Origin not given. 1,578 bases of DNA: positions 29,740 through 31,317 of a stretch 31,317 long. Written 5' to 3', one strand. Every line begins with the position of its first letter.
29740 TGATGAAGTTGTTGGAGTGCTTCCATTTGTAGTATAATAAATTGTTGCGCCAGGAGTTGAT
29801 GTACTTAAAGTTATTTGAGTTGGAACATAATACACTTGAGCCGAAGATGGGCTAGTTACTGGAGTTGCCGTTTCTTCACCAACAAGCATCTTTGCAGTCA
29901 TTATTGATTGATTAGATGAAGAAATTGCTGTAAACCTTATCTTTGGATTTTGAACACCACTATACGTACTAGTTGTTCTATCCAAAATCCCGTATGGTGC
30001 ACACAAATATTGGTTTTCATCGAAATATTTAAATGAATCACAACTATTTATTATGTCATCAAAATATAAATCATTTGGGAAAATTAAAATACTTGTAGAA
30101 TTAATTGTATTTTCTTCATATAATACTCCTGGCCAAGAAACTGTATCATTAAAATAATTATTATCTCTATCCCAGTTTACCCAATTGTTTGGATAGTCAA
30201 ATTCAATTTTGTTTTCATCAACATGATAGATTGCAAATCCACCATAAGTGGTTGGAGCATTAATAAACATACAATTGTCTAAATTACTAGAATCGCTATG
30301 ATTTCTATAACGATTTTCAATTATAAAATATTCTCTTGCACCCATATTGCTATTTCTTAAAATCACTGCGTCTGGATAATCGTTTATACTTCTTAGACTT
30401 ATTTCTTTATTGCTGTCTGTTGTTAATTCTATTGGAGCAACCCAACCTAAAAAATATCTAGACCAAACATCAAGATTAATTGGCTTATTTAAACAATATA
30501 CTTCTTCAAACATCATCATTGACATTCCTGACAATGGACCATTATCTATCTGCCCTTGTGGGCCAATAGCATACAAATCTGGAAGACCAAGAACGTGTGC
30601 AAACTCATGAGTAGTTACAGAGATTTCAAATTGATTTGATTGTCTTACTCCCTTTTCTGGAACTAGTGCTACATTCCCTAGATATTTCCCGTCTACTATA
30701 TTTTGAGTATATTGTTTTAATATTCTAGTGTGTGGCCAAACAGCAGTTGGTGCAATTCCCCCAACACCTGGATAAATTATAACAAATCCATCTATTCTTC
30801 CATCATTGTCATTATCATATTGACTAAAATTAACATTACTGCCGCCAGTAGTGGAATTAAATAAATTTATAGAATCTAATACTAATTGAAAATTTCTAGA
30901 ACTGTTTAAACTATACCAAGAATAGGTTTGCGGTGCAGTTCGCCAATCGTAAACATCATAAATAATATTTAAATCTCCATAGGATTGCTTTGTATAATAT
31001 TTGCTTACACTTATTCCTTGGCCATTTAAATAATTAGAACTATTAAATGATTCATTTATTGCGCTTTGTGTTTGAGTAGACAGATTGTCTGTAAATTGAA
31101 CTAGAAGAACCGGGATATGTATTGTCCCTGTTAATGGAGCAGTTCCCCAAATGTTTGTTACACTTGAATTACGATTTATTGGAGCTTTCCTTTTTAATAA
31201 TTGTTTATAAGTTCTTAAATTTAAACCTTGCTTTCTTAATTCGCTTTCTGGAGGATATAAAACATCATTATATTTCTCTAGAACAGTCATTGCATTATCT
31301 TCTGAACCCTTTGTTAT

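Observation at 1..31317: Paralogous protease plus pilin-signal-adhesin modules flank the ribosomal superoperon, with patchy near-identical DNA about 29.8 kb apart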

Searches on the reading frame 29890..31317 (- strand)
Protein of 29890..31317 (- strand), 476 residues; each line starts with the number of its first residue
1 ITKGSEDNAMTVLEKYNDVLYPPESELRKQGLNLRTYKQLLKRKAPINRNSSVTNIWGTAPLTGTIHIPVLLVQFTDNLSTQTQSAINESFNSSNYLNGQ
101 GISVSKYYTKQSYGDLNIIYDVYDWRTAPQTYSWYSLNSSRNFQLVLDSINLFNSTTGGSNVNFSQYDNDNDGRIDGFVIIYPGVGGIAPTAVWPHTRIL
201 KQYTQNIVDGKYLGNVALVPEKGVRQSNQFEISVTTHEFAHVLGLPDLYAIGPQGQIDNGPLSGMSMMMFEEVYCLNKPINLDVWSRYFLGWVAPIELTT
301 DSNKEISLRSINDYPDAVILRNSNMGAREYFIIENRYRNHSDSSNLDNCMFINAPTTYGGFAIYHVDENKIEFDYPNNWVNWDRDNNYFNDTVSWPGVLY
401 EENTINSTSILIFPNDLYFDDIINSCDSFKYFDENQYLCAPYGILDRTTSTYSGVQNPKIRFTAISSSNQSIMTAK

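Call 19: find_homologous_proteins(query=window:29890-31317:-, max_evalue=0.00001)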
Query window:29890-31317:- (476 aa): 90 proteins with E <= 0.00001 among 3879 candidates.
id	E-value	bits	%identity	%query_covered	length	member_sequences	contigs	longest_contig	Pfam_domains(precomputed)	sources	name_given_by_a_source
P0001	0.0e+0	1075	100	98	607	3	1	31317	PF05547.18,PF13287.13,PF13290.14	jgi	jgi:M6 family metalloprotease-like protein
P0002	2.2e-203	694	65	99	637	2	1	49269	PF13287.13,PF13290.14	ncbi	ncbi:MAG: M6 family metalloprotease domain-containing protein, partial [archaeon]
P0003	3.7e-198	677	68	97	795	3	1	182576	PF13287.13,PF13290.14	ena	-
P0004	3.6e-192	658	65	97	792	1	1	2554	PF05547.18,PF13287.13,PF13290.14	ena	-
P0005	7.8e-190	650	65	96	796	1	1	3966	PF13287.13,PF13290.14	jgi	jgi:M6 family metalloprotease-like protein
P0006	2.5e-186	638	64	98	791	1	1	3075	PF05547.18,PF13287.13,PF13290.14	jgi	jgi:M6 family metalloprotease-like protein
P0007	1.8e-184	632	65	96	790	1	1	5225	PF13287.13,PF13290.14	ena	-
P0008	2.3e-184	632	64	99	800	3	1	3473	PF13287.13,PF13290.14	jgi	jgi:M6 family metalloprotease-like protein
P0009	1.1e-183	630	64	96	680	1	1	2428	PF05547.18,PF13287.13,PF13290.14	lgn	-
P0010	4.9e-176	604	66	88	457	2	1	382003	PF05547.18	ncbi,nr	ncbi:MAG TPA: M6 family metalloprotease domain-containing protein, partial [archaeon]|nr:M6 family m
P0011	1.7e-175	602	59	99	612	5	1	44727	PF13287.13,PF13290.14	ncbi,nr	ncbi:MAG TPA: M6 family metalloprotease domain-containing protein, partial [archaeon]|nr:M6 family m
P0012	2.1e-173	596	65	87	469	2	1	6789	-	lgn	-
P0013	7.7e-170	584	57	99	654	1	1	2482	PF05547.18,PF13287.13,PF13290.14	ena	-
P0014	1.3e-168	580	57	99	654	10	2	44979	PF05547.18,PF13287.13,PF13290.14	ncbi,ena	-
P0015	6.3e-168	578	60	97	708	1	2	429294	PF13287.13,PF13290.14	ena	-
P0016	4.6e-165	568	56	99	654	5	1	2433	PF05547.18,PF13287.13,PF13290.14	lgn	-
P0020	6.7e-134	465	51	98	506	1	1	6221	PF05547.18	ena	-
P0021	4.3e-94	334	41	97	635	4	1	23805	PF05547.18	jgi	-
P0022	2.8e-89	318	43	89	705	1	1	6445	PF05547.18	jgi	-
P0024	1.9e-85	306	40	90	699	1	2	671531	PF05547.18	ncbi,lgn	-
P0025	3.6e-85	305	40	97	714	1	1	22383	PF05547.18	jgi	-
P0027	2.0e-80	289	39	96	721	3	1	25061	PF05547.18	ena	-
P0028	2.1e-79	286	38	99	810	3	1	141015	PF05547.18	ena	-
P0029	1.2e-74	270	39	87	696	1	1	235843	PF05547.18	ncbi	-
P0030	3.6e-74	268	39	87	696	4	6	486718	PF05547.18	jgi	jgi:M6 family metalloprotease-like protein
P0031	3.9e-74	268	42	76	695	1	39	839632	PF05547.18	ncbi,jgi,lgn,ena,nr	ncbi:hypothetical protein GW835_03240 [archaeon]|nr:hypothetical protein [archaeon] NCP79552.1 hypot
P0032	5.0e-74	268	39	89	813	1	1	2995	PF05547.18,PF18962.8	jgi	-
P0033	5.6e-71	258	38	91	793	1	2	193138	PF05547.18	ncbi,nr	ncbi:MAG: M6 family metalloprotease domain-containing protein [Candidatus ainarchaeum sp.]|nr:M6 fam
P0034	1.2e-68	250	36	95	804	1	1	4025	PF05547.18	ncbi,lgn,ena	-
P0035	1.3e-68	250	36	95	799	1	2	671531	PF05547.18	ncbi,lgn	-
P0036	1.1e-66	244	38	89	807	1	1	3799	PF05547.18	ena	-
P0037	2.5e-65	239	37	89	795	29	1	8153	PF05547.18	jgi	-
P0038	6.8e-65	238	36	97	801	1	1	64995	PF05547.18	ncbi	-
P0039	2.9e-59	219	44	61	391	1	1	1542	PF05547.18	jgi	jgi:M6 family metalloprotease-like protein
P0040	1.5e-56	210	36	89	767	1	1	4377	PF05547.18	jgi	-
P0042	7.7e-29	119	33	64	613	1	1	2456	PF05547.18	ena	-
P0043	3.2e-26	110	31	66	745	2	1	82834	PF00801.27,PF05547.18,PF18962.8,PF18911.7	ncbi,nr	ncbi:MAG: M6 family metalloprotease domain-containing protein [Bacteroidia bacterium]|nr:M6 family m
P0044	2.7e-22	97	30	74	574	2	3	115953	PF13585.13,PF05547.18,PF18962.8,PF13860.13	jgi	jgi:immune inhibitor A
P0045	1.8e-21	95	30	71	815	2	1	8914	PF05547.18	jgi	-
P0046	9.1e-21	92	28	73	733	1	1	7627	PF05547.18,PF18998.7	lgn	-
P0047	3.3e-20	90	28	75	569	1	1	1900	PF05547.18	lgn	-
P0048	7.9e-20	89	27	67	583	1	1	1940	PF05547.18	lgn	-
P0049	9.6e-20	89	32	60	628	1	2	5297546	PF05547.18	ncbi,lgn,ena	-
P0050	1.2e-19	89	30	69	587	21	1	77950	PF05547.18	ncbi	-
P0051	1.3e-19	88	29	68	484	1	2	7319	PF05547.18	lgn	-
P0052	1.7e-19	88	28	62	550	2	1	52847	PF05547.18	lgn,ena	-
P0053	1.2e-18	85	33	56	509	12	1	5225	PF05547.18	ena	-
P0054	2.4e-18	84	33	56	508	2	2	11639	PF05547.18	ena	-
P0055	2.9e-18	84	30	47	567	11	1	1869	PF05547.18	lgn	-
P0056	2.9e-18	84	29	71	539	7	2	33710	PF05547.18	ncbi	-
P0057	4.4e-18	83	28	69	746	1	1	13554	PF05547.18,PF18962.8,PF18560.8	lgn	-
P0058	6.1e-18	83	28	70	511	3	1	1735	PF05547.18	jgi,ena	-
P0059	7.4e-18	83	32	56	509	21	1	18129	PF05547.18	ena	-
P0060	8.4e-18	83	29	73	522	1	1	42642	PF05547.18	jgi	jgi:immune inhibitor A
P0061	1.6e-17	82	32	56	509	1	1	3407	PF05547.18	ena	-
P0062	2.1e-17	81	32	58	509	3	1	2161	PF05547.18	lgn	-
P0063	3.1e-17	81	31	68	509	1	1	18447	PF05547.18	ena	-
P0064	8.3e-17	79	27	63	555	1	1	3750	PF05547.18,PF19804.6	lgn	-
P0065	1.7e-16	78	28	65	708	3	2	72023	PF05547.18,PF18560.8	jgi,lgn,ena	-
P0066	4.7e-16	77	29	68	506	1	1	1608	PF05547.18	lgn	-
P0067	5.2e-16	77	28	59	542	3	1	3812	PF05547.18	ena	-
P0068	1.4e-15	75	28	60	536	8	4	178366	PF05547.18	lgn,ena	-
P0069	1.4e-15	75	25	62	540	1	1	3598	PF05547.18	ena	-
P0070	1.5e-15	75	28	70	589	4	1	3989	PF05547.18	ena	-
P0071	4.1e-15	74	27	75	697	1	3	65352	PF05547.18,PF18560.8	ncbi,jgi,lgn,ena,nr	ncbi:MAG TPA: M6 family metalloprotease domain-containing protein [archaeon]|nr:M6 family metallopro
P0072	8.6e-15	73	27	79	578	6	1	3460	PF05547.18,PF18962.8,PF13860.13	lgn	-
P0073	1.5e-14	72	29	49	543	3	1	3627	PF05547.18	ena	-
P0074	8.2e-14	69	29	45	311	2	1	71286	PF05547.18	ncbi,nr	ncbi:MAG: M6 family metalloprotease domain-containing protein, partial [Spirochaetales bacterium]|nr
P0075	1.1e-13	69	27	70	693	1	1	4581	PF00404.25,PF05547.18,PF18560.8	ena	-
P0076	1.5e-13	69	26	63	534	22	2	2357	PF05547.18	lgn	-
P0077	2.5e-13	68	35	33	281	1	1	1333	PF05547.18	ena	-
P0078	4.7e-13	67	26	70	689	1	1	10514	PF05547.18,PF18560.8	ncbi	ncbi:M6 family metalloprotease domain-containing protein [Gemmatimonadota bacterium]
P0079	5.5e-13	67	25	62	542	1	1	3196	PF05547.18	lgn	-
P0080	7.7e-13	66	29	37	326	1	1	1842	PF05547.18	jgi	jgi:M6 family metalloprotease-like protein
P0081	1.7e-12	65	25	59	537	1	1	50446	PF05547.18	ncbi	-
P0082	2.2e-12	65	25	76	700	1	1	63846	PF13313.12,PF05547.18,PF18560.8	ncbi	-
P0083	2.8e-12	64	26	57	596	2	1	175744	PF05547.18,PF18560.8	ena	-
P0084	6.8e-12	63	27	64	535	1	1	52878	PF05547.18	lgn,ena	-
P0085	1.3e-11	62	25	68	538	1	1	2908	PF05547.18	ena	-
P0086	9.7e-11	59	26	62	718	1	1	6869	PF05547.18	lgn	-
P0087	1.6e-10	59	28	64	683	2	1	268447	PF05547.18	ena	-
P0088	9.1e-10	56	28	57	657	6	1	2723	PF05547.18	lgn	-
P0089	7.7e-7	46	24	67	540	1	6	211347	PF05547.18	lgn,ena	-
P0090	5.0e-6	44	30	37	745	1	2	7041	PF00404.25,PF05547.18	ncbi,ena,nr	ncbi:MAG: M6 family metalloprotease domain-containing protein [Muribaculaceae bacterium]|nr:M6 famil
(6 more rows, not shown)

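Call 26: find_encoding_contigs(protein=P0002, flank=10000, max_places=2)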
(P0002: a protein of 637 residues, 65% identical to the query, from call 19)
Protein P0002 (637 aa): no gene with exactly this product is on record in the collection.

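Call 27: find_encoding_contigs(protein=P0003, flank=10000, max_places=2)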
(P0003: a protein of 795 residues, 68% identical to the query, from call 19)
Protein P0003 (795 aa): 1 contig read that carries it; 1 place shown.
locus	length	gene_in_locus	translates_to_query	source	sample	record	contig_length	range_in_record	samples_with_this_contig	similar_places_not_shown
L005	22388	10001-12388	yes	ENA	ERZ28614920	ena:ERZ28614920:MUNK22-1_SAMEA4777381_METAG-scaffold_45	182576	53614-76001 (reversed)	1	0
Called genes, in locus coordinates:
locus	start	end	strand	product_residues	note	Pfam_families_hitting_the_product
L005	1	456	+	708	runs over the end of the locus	PF13290:CHB_HEX_C_1, PF13287:Fn3_assoc, PF13290:CHB_HEX_C_1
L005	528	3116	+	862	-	PF07581:Glug (faint)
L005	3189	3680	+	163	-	PF13290:CHB_HEX_C_1, PF13287:Fn3_assoc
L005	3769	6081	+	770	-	PF07581:Glug (faint)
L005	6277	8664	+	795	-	PF13287:Fn3_assoc, PF13290:CHB_HEX_C_1, PF13287:Fn3_assoc, PF13290:CHB_HEX_C_1, PF13287:Fn3_assoc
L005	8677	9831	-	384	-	PF01637:ATPase_2 (faint), PF13173:AAA_14, PF13635:DUF4143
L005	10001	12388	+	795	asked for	PF13287:Fn3_assoc, PF13290:CHB_HEX_C_1, PF13287:Fn3_assoc, PF13290:CHB_HEX_C_1, PF13287:Fn3_assoc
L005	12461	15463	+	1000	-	-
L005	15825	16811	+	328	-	PF00297:Ribosomal_L3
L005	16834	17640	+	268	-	PF00573:Ribosomal_L4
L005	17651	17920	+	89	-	PF00276:Ribosomal_L23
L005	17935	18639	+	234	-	PF00181:Ribosomal_L2_N (weak), PF03947:Ribosomal_L2_C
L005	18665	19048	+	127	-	PF00203:Ribosomal_S19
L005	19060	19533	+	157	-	PF00237:Ribosomal_L22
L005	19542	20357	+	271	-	PF07650:KH_2, PF00189:Ribosomal_S3_C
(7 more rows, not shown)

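Call 28: find_encoding_contigs(protein=P0011, flank=10000, max_places=2)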
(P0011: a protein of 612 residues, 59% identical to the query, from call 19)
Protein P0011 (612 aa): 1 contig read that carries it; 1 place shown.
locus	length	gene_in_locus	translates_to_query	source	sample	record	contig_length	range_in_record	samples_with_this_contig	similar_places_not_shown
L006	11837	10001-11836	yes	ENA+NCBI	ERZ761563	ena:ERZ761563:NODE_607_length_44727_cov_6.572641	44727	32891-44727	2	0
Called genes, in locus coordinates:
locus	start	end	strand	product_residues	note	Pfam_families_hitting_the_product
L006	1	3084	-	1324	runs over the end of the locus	PF07581:Glug (faint)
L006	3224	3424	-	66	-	PF23477:zf_Tbcl_2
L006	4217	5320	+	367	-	PF00091:Tubulin, PF12327:FtsZ_C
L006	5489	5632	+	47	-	-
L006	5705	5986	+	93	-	-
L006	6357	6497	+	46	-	-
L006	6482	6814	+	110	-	PF02452:PemK_toxin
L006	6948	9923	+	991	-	PF13290:CHB_HEX_C_1 (weak), PF13287:Fn3_assoc (faint), PF13290:CHB_HEX_C_1 (weak), PF07581:Glug (faint)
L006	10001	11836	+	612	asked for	PF13290:CHB_HEX_C_1, PF13287:Fn3_assoc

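Call 31: find_related_loci(query=A1, collection=genome_contigs, flank=10000)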
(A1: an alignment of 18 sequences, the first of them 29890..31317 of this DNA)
Query A1 (476 aa) in genome_contigs; peptide patterns used: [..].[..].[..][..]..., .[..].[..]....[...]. (x = any residue, [..] = any of these).
571 stretches matched a pattern; 459 encode a relative of the query (tblastn E <= 1e-3); the best 80 are kept; 78 distinct loci.
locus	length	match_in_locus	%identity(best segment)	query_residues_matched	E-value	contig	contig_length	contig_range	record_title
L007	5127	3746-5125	61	13-474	0e+0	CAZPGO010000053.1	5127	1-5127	MAG TPA_asm: uncultured archaeon isolate SRP067234_co1_315 genome assembly, contig: k99_557045, whole genome shotgun seq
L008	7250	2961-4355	64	5-476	0e+0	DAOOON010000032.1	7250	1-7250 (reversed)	MAG TPA_asm: archaeon isolate AMR_MDS_2622 NODE_12649_length_7250_cov_14.480751, whole genome shotgun sequence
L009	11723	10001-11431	59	4-476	0e+0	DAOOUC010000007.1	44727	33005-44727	MAG TPA_asm: archaeon isolate AMR_MDS_2477 NODE_628_length_44727_cov_6.518625, whole genome shotgun sequence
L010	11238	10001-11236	66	12-428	1e-179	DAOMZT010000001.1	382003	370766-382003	MAG TPA_asm: archaeon isolate AMR_MDS_3992 NODE_2_length_382003_cov_13.773443, whole genome shotgun sequence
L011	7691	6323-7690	60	16-473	1e-177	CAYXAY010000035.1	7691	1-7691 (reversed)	MAG TPA_asm: uncultured archaeon isolate SRP257756_co1_240 genome assembly, contig: NODE_8835_length_7691_cov_9.581980,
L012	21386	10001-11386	55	15-475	4e-154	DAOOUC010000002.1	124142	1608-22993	MAG TPA_asm: archaeon isolate AMR_MDS_2477 NODE_125_length_124142_cov_6.638334, whole genome shotgun sequence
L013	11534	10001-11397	56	6-476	2e-145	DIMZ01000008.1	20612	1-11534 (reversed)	MAG TPA_asm: Cloacimonetes bacterium UBA5553 UBA5553_contig_1894, whole genome shotgun sequence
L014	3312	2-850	66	195-476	3e-119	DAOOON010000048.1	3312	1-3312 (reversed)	MAG TPA_asm: archaeon isolate AMR_MDS_2622 NODE_34485_length_3312_cov_16.185140, whole genome shotgun sequence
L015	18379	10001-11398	57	6-476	1e-174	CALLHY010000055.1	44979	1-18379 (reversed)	MAG TPA_asm: uncultured bacterium isolate SRR3330204_bin.118_CONCOCT_v1.1_MAG genome assembly, contig: ERZ724078.680, wh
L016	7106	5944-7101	43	12-380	8e-87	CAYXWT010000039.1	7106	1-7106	MAG TPA_asm: uncultured archaeon isolate SRP191223_co1_94 genome assembly, contig: NODE_13863_length_7106_cov_23.635371,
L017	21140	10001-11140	42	41-403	1e-81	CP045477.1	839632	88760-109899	MAG: Candidatus Forterrea multitransposorum CG_2015-17_Forterrea_25_41 chromosome, complete genome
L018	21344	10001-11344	38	41-472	3e-77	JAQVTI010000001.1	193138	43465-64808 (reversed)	MAG: Candidatus ainarchaeum sp. isolate STF1_294 NODE_61_length_193138_cov_5.921662_Sandtown_F1, whole genome shotgun se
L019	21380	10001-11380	40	41-468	2e-90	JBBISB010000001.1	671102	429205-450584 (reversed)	MAG: Candidatus Iainarchaeum archaeon isolate FAS170219_bin_363 NODE_1_length_671102_cov_21.388244, whole genome shotgun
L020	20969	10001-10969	32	40-371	3e-31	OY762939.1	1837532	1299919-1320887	MAG: Endomicrobiaceae bacterium isolate b7fdffbc-12ed-482e-887b-d6703ec4e3ab genome assembly, chromosome: 1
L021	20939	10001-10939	31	60-386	8e-31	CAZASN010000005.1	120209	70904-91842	MAG TPA_asm: uncultured Elusimicrobiaceae bacterium isolate binchicken_co273_101 genome assembly, contig: NODE_139_lengt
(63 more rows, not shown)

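Call 38: list_cluster_members(proteins=[P0002, P0001])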
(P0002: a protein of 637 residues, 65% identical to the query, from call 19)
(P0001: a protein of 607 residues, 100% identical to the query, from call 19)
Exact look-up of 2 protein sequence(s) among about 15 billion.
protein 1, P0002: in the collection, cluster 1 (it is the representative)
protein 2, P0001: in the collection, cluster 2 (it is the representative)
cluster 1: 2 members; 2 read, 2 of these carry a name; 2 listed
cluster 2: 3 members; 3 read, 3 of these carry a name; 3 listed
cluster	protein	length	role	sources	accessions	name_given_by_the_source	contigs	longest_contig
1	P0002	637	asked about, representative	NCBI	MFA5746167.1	MAG: M6 family metalloprotease domain-containing protein, partial [archaeon]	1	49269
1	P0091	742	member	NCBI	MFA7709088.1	MAG: chitobiase/beta-hexosaminidase C-terminal domain-containing protein, partial ...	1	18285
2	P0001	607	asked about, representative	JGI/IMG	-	M6 family metalloprotease-like protein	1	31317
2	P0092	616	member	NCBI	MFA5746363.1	MAG: M6 family metalloprotease domain-containing protein, partial [archaeon]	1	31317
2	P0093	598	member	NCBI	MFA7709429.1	MAG: M6 family metalloprotease domain-containing protein, partial [archaeon]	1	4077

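Call 39: find_encoding_contigs(protein=P0091, flank=10000, max_places=3)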
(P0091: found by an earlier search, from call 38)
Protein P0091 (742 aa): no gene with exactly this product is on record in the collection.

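Call 41: find_related_loci(query=P0002, collection=metagenome_contigs, flank=10000)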
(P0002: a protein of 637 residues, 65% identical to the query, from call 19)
Query P0002 (637 aa) in metagenome_contigs; peptide patterns used: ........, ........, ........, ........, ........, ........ (x = any residue, [..] = any of these).
104 stretches matched a pattern; 9 encode a relative of the query (tblastn E <= 1e-3); 9 distinct loci.
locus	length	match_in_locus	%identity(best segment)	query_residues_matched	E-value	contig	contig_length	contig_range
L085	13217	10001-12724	61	5-637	0e+0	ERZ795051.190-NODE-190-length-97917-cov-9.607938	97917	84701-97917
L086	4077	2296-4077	63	1-592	0e+0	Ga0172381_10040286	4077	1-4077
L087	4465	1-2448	68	88-637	0e+0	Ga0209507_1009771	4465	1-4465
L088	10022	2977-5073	58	1-637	0e+0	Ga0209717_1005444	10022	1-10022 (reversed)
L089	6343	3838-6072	58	4-637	0e+0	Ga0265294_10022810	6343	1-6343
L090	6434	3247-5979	60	37-637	0e+0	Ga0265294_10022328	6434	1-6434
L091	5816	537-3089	58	49-637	0e+0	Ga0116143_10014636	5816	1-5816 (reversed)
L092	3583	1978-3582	58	6-548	0e+0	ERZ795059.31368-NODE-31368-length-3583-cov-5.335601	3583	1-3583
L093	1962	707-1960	61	48-475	2e-171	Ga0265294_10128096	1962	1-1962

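Call 45: search_protein_families(library=ncbifam, proteins=[window:29890-31317:-, L086:1234-2178:+], max_evalue=0.01)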
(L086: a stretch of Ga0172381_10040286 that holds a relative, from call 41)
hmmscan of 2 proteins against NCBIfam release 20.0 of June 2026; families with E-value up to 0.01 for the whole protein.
window:29890-31317:- (476 aa): 3 families
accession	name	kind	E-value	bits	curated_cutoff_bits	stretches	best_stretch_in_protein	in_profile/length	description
TIGR03296.1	M6dom_TIGR03296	domain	4.6e-36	125.2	110.8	1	71-342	2-274/286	M6 family metalloprotease domain-containing protein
NF052323.1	T9SSA_dep_M6i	equivalog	3.7e-12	45.1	600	1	238-341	259-359/1043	T9SS-dependent M6-like inactivated metalloprotease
NF033628.1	snapalysin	exception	0.0028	17.5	300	1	226-257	142-173/207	snapalysin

L086:1234-2178:+ (314 aa): 0 families

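Call 60: search_solved_structures(query=A1, max_evalue=0.01, show_alignments=1)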
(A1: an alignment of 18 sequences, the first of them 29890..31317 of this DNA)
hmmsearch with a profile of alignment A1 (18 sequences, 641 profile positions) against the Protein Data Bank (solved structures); distinct sequences matched with E-value up to 0.01: 4.
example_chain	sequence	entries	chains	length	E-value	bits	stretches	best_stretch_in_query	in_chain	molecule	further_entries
6q63_A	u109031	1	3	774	3.4e-05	25.4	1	517-589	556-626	Beta-hexosaminidase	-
11xu_G1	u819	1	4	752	0.0001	23.8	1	510-597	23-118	Double zinc ribbon and ankyrin repeat-containing protein 1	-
8ayr_A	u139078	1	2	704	0.00013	23.5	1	508-565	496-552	Coagulation factor 5/8 type domain protein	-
4yu5_A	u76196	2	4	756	0.0057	18.1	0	120-284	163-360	Immune inhibitor A, metalloprotease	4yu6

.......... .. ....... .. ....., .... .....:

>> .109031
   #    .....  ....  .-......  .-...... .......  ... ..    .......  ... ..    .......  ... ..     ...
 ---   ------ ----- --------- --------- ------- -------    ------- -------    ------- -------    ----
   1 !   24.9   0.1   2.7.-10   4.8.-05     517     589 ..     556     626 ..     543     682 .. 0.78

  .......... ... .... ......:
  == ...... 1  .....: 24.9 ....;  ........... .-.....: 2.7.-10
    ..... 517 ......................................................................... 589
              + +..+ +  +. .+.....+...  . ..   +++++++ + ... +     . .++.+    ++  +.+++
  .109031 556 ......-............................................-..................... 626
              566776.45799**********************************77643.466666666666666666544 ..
